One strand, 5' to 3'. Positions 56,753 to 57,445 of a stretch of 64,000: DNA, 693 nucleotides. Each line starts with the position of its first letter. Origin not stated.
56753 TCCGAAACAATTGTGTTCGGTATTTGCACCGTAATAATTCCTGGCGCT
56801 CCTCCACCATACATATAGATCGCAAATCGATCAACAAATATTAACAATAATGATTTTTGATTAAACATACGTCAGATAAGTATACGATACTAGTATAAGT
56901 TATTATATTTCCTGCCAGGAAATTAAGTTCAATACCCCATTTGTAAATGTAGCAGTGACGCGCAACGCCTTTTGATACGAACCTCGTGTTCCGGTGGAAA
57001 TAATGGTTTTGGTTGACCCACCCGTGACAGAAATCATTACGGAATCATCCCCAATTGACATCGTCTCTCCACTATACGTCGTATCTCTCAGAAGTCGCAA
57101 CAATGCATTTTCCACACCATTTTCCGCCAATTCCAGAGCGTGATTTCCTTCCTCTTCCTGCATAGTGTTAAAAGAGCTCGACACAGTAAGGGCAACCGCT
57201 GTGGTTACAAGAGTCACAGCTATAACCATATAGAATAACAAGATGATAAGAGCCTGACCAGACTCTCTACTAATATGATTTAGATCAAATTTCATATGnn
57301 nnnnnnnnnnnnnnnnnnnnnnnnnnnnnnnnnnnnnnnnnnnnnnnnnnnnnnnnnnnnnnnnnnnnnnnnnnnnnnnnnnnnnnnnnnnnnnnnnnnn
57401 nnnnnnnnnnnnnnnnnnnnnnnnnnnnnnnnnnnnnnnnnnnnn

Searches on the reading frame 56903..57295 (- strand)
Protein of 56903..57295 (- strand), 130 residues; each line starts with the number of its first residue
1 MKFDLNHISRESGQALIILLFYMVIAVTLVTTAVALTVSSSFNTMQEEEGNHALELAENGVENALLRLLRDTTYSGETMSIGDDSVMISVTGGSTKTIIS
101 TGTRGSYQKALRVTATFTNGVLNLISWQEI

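Call 3: search_protein_families(library=pfam, proteins=[window:56903-57295:-], max_evalue=1)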
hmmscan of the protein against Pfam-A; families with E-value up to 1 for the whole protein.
window:56903-57295:- (130 aa): 1 family
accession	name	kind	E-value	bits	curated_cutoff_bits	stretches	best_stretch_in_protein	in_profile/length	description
PF00916.26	Sulfate_transp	-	0.037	13.2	23.2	1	17-66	241-290/380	Sulfate permease family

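Call 4: search_protein_families(library=ncbifam, proteins=[window:56903-57295:-], max_evalue=1)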
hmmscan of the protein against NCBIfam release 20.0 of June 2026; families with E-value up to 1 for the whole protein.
window:56903-57295:- (130 aa): 1 family
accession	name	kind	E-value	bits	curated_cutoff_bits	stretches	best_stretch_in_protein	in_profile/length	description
NF037980.1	T2SS_GspK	equivalog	0.047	13.2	130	1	12-74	2-64/307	type II secretion system minor pseudopilin GspK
